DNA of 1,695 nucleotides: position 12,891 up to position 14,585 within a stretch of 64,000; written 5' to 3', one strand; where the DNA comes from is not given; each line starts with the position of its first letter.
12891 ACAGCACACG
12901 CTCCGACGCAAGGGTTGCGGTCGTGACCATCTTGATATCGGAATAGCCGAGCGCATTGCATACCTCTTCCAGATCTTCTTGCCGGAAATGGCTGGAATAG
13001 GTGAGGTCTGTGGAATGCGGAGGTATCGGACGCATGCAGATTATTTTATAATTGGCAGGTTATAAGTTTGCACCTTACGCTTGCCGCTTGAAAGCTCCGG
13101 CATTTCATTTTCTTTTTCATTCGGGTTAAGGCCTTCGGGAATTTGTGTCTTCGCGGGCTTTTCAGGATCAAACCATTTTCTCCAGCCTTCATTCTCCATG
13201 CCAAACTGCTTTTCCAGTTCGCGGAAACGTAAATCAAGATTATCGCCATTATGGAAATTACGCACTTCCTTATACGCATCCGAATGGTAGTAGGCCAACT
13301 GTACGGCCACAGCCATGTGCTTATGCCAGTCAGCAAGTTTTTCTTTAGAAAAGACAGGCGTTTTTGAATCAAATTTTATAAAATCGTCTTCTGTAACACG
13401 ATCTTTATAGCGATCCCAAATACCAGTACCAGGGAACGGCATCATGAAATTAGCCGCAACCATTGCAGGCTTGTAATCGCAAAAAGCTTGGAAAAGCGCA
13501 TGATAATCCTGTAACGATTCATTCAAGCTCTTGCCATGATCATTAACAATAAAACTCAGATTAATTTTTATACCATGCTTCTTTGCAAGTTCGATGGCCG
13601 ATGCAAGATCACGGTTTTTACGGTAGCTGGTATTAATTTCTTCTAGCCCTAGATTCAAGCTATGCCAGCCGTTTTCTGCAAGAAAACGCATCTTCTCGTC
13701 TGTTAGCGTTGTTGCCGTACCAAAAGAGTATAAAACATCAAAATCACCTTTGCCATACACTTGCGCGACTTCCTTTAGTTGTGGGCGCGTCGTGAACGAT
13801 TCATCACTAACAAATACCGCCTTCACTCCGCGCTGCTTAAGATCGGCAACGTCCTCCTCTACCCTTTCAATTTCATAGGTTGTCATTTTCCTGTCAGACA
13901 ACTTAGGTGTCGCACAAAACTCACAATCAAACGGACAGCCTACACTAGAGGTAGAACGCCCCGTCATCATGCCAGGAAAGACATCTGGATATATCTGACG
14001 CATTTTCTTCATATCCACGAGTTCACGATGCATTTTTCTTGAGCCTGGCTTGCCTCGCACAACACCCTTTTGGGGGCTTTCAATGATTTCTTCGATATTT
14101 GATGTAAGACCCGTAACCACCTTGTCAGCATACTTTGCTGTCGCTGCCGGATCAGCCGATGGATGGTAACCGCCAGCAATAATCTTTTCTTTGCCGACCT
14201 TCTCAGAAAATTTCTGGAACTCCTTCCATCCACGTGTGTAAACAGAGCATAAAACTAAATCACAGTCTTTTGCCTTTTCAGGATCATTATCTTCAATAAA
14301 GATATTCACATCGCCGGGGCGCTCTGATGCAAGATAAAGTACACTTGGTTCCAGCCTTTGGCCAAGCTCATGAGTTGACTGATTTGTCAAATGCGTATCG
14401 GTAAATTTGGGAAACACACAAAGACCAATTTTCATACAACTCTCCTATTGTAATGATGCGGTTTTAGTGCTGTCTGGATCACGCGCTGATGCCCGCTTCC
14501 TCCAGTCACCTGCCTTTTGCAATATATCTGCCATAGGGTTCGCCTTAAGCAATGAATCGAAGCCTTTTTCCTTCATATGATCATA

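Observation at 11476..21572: Six-gene operon coupling a complete nicotinamide-to-NAD salvage route to a radical SAM enzyme and a zeta/AvrRxo1-like kinase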

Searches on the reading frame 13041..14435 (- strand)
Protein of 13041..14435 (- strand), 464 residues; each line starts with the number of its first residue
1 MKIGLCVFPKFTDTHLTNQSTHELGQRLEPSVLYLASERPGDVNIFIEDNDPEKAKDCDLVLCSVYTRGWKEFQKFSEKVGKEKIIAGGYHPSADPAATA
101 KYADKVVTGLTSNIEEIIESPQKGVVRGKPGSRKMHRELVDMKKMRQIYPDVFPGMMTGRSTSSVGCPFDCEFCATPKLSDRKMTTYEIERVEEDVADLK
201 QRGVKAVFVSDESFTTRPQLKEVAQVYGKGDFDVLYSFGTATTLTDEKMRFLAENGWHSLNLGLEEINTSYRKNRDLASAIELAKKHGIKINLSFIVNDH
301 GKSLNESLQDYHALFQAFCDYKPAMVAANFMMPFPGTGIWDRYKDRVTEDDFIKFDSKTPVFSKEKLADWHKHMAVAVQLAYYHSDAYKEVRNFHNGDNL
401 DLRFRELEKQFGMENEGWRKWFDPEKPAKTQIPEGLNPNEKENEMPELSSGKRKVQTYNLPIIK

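Call 3: search_protein_families(library=pfam, proteins=[window:13041-14435:-], max_evalue=0.01)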
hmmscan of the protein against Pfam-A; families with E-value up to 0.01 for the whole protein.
window:13041-14435:- (464 aa): 2 families
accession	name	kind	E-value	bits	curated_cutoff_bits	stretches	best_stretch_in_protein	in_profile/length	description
PF04055.27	Radical_SAM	-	4.2e-16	60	29.5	1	164-305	4-157/166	Radical SAM superfamily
PF02310.24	B12-binding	-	0.0027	17.9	32.1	1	55-109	49-111/121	B12 binding domain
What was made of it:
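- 13041..14435 (-): Radical SAM enzyme (464 aa) with a CxxxCxxC cluster motif and an N-terminal Rossmann-like (B12-binding-like) domain. AprD4 is its closest characterised relative. It has a cluster-specific C-terminal extension. Radical_SAM E=4e-16; B12-binding is below threshold (call 3).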

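Call 4: search_protein_families(library=ncbifam, proteins=[window:13041-14435:-], max_evalue=0.01)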
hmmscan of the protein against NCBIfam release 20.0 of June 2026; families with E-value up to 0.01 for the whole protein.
window:13041-14435:- (464 aa): 22 families
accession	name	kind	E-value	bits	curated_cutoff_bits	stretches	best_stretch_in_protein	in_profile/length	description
TIGR04013.1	B12_SAM_MJ_1487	hypoth_equivalog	8.7e-19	67.6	251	1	53-214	39-208/382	TIGR04013 family B12-binding domain/radical SAM domain-containing protein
TIGR02026.1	BchE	equivalog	1.1e-13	50.9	481.35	1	117-376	158-420/497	magnesium-protoporphyrin IX monomethyl ester anaerobic oxidative cyclase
TIGR04367.1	HpnR_B12_rSAM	equivalog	7.8e-13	47.8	650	1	164-362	192-392/490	hopanoid C-3 methylase HpnR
TIGR04479.1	bcpD_PhpK_rSAM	subfamily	2.4e-11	42.7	600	1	163-303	246-395/504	PhpK family radical SAM P-methyltransferase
NF033070.1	rSAM_AprD4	equivalog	8.3e-09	34.8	500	1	68-272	112-318/456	AprD4 family radical SAM diol-dehydratase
TIGR04014.1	B12_SAM_MJ_0865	equivalog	1e-08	34.5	360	1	166-211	168-213/434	methyl-coenzyme M reductase glutamine C-methyltransferase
TIGR03471.1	HpnJ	equivalog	1.1e-08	34.5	577.6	1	163-346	202-390/472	hopanoid biosynthesis associated radical SAM protein HpnJ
TIGR04072.2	rSAM_ladder_B12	equivalog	2.3e-08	33.1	360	1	164-264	186-289/443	lipid biosynthesis B12-binding/radical SAM protein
TIGR00433.2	bioB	equivalog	1.9e-07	30.6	225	1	163-353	47-241/307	biotin synthase BioB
NF050148.1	rSAM_ApyD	equivalog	2.7e-06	26.1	750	1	160-353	201-403/645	RiPP biosynthesis radical SAM protein ApyD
TIGR04295.1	B12_rSAM_oligo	hypoth_equivalog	4.6e-06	25.6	400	1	162-269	204-306/422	TIGR04295 family B12-binding domain-containing radical SAM protein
NF040542.1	rSAM_RCCLKC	equivalog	0.00012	21.4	450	1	159-299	181-332/423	arsinothricin biosynthesis radical SAM protein ArsL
TIGR02495.1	NrdG2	equivalog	0.0017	17.7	131.15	1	165-210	24-69/193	anaerobic ribonucleoside-triphosphate reductase activating protein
TIGR04051.1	rSAM_NirJ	equivalog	0.0019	17.2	515.45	1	167-300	12-151/354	heme d1 biosynthesis radical SAM protein NirJ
TIGR04385.1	B12_rSAM_cofa1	equivalog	0.0027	17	450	1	163-262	200-302/438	B12 lower ligand biosynthesis radical SAM protein BzaD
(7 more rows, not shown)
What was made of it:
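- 13041..14435 (-): AprD4 family E=8e-9 (call 4).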

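Call 24: search_protein_families(library=padloc, proteins=[window:13041-14435:-], max_evalue=0.01)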
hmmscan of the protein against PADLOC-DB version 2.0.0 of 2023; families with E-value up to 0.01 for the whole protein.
window:13041-14435:- (464 aa): 1 family
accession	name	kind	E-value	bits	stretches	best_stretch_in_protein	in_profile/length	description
PDLC04689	PDC-M51A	-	2.6e-06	24.5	1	165-226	191-254/420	-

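Call 25: search_protein_families(library=phrogs, proteins=[window:13041-14435:-], max_evalue=0.01)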
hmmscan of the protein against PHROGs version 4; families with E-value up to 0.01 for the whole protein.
window:13041-14435:- (464 aa): 0 families

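Call 32: find_homologous_proteins(query=window:13041-14435:-)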
Query window:13041-14435:- (464 aa): 148 proteins with E <= 0.001 among 5822 candidates; the best 120 are listed.
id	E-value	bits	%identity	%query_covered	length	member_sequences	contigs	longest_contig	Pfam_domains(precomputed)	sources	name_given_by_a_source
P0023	0.0e+0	1082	100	100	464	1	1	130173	PF04055.28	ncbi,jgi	jgi:radical SAM superfamily enzyme YgiQ (UPF0313 family)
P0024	3.2e-282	955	87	100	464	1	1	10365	PF04055.28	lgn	-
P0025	1.7e-258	876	79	100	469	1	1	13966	PF04055.28,PF02310.25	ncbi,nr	ncbi:MAG: radical SAM protein [Patescibacteria group bacterium]|nr:radical SAM protein [Patescibacte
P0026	1.1e-231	788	75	94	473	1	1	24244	PF04055.28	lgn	-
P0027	3.1e-218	744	71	95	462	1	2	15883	PF04055.28,PF02310.25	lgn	-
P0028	5.9e-168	578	55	97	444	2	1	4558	PF04055.28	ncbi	-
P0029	2.3e-161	556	57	92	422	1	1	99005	PF04055.28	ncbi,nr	ncbi:MAG: Radical domain protein [Candidatus Saccharibacteria bacterium]|nr:Radical domain protein [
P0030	3.4e-160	552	57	92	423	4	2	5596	PF04055.28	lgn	-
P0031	6.3e-160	551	58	92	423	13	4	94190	PF04055.28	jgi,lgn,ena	jgi:radical SAM superfamily enzyme YgiQ (UPF0313 family)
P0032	3.0e-159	549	57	91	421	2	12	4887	PF04055.28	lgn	-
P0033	4.0e-159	549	58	91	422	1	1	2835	PF04055.28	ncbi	-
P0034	7.9e-158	544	57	91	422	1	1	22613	PF04055.28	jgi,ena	-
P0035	4.6e-156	539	55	93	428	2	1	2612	PF04055.28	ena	-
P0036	6.2e-156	538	57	91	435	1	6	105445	PF04055.28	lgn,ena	-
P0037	9.1e-155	534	55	91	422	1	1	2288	PF04055.28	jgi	jgi:radical SAM superfamily enzyme YgiQ (UPF0313 family)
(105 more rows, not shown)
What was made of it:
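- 13041..14435 (-): At least 148 homologues, mostly named Saccharibacteria or Patescibacteria (call 32).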

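Call 33: find_encoding_contigs(protein=P0024, flank=10000, max_places=1)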
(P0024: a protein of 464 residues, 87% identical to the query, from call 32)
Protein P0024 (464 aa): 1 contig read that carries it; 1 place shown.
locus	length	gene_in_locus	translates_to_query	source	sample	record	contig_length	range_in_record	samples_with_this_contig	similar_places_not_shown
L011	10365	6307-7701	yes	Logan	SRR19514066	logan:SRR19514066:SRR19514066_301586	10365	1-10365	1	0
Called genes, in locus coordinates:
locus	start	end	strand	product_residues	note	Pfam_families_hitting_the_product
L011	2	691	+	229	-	?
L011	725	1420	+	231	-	PF00857:Isochorismatase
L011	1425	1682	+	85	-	-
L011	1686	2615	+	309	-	PF00459:Inositol_P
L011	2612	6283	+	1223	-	PF00795:CN_hydrolase, PF02540:NAD_synthase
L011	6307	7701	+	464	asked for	PF04055:Radical_SAM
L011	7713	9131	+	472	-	-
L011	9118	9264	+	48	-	-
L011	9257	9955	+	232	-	PF00293:NUDIX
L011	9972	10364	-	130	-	?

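Call 34: find_encoding_contigs(protein=P0025, flank=10000, max_places=1)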
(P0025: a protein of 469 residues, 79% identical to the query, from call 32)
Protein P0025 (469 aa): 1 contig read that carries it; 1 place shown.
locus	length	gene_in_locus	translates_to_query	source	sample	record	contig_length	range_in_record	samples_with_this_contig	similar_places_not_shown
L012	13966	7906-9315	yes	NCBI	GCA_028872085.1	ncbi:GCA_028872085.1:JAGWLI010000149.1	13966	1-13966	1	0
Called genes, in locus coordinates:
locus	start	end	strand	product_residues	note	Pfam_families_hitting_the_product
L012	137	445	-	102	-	-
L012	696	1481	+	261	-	PF02900:LigB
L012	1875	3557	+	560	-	PF17767:NAPRTase_N, PF04095:NAPRTase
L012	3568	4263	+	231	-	PF00857:Isochorismatase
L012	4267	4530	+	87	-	-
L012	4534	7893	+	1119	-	PF00795:CN_hydrolase, PF02540:NAD_synthase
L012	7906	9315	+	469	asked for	PF02310:B12-binding (faint), PF04055:Radical_SAM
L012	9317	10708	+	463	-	PF00293:NUDIX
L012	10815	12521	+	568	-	PF08479:POTRA_2, PF03865:ShlB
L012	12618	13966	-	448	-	PF00593:TonB_dep_Rec_b-barrel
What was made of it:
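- The rSAM occurs without the kinase (L012, call 34).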

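Call 35: find_encoding_contigs(protein=P0031, flank=8000, max_places=2)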
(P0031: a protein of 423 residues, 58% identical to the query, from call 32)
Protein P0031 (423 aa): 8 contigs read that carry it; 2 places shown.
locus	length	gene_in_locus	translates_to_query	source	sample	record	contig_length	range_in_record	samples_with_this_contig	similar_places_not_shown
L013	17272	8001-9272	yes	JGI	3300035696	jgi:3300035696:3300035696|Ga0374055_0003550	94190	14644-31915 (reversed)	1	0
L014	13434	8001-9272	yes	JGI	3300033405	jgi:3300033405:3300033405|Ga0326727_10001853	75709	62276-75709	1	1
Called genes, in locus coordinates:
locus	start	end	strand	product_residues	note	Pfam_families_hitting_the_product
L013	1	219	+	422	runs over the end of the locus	PF02195:ParB_N, PF01555:N6_N4_Mtase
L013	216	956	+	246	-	PF01555:N6_N4_Mtase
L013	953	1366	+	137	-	-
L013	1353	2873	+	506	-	PF17289:Terminase_6C (weak)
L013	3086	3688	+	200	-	PF11611:DUF4352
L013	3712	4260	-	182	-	PF01467:CTP_transf_like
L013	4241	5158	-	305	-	PF01370:Epimerase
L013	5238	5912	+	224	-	PF00293:NUDIX, PF19368:WHD_AraR, PF21906:WHD_NrtR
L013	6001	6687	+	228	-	PF00857:Isochorismatase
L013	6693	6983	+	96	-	PF17767:NAPRTase_N (weak)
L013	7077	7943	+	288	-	PF04095:NAPRTase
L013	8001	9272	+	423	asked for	PF04055:Radical_SAM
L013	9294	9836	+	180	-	-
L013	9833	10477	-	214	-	-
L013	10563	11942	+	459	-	PF00239:Resolvase, PF07508:Recombinase, PF13408:Zn_ribbon_recom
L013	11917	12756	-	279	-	PF03372:Exo_endo_phos (weak)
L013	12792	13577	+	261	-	PF00480:ROK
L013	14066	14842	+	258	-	-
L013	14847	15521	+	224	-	PF16473:Rv2179c-like (weak)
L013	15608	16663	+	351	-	PF01209:Ubie_methyltran, PF13847:Methyltransf_31, PF08241:Methyltransf_11, PF08242:Methyltransf_12 (weak), PF13649:Methyltransf_25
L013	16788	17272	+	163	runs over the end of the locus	-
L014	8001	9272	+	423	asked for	PF04055:Radical_SAM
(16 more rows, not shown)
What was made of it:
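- Its family lies next to NrtR-PncA-NAPRT in a contig whose rSAM is 58% identical to the window copy, from the clade named Saccharibacteria in call 32 (call 35). An NrtR regulator controls the PncA-NAPRT-rSAM cluster in the CPR contig L013 (call 35).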

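Call 40: find_related_loci(query=A2, collection=viral_contigs, flank=8000)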
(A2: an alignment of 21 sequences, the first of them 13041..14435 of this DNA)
Query A2 (464 aa) in viral_contigs; peptide patterns used: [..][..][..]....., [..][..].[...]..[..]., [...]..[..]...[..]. (x = any residue, [..] = any of these).
85 stretches matched a pattern; 7 encode a relative of the query (tblastn E <= 1e-3); 6 distinct loci.
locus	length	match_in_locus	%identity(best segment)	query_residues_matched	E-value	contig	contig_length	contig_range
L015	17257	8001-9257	51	1-423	3e-140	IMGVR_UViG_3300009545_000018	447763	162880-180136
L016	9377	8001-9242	52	1-418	2e-138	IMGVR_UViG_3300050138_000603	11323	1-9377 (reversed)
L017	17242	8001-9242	49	1-418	4e-133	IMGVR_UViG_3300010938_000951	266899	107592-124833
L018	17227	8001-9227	51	1-414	9e-132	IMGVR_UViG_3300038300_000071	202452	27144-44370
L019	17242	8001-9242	50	1-418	2e-134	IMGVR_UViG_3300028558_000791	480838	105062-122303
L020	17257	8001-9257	52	1-423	3e-141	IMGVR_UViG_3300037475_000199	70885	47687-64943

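Call 43: search_protein_families(library=pfam, proteins=[L015:6499-8004:+, L015:5545-5844:+, L015:10893-11369:+, L015:11695-12150:+, L015:12726-13226:+, L018:7162-7998:+, L018:6081-7007:+, L017:7359-7847:+, L013:9294-9836:+, L015:10079-10924:+], max_evalue=0.01)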
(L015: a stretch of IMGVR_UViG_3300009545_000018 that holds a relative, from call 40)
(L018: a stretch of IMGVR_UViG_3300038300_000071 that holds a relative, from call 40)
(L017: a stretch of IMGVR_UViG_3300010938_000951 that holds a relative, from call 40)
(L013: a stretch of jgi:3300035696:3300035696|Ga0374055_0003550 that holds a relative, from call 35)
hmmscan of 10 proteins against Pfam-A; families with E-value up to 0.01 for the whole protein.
L015:6499-8004:+ (501 aa): 4 families
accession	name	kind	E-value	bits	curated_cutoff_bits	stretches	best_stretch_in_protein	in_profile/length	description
PF02877.19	PARP_reg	-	6.1e-20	72.1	26.8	1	139-264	1-127/135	Poly(ADP-ribose) polymerase, regulatory domain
PF00644.27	PARP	-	1.5e-17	64.2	26.7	1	288-467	9-145/199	Poly(ADP-ribose) polymerase catalytic domain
PF05406.20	WGR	-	5e-17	62.2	22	1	26-98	3-75/79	WGR domain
PF03755.18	YicC-like_N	-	0.0089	16.8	25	0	72-139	37-104/156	Endoribonuclease YicC-like, N-terminal region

L015:5545-5844:+ (99 aa): 1 family
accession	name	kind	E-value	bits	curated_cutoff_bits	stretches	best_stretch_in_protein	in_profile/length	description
PF07098.16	DUF1360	-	0.0013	19.1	21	1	36-89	45-98/102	Protein of unknown function (DUF1360)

L015:10893-11369:+ (158 aa): 1 family
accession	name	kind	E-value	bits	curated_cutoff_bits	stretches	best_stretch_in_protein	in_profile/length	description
PF01661.27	Macro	-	1.6e-05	25.3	22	1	18-128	1-112/118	Macro domain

L015:11695-12150:+ (151 aa): 1 family
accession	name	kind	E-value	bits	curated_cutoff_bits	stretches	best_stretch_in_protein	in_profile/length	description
PF08719.17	NADAR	-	1.5e-33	116.8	35.1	1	4-140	2-163/163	NADAR domain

L015:12726-13226:+ (166 aa): 0 families

L018:7162-7998:+ (278 aa): 1 family
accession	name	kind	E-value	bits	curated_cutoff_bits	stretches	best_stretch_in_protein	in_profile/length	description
PF20529.3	DUF6744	-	2.6e-10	40.2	27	1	5-268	20-306/314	Family of unknown function (DUF6744)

L018:6081-7007:+ (308 aa): 1 family
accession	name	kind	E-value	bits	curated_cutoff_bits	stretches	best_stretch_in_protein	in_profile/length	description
PF13597.11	NRDD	-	0.0042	16.2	26.2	1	99-212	380-493/562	Anaerobic ribonucleoside-triphosphate reductase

L017:7359-7847:+ (162 aa): 1 family
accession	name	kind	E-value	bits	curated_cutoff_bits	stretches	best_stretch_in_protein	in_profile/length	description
PF03013.19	Pyr_excise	-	1.8e-06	28.7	23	1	7-99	1-80/81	Pyrimidine dimer DNA glycosylase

L013:9294-9836:+ (180 aa): 0 families

L015:10079-10924:+ (281 aa): 2 families
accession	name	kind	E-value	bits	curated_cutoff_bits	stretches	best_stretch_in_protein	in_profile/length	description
PF14528.11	LAGLIDADG_3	-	6.5e-05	23.6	22.5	0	176-194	5-23/82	LAGLIDADG-like domain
PF00961.24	LAGLIDADG_1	-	0.00098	20.4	23.1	0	75-113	1-48/102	LAGLIDADG endonuclease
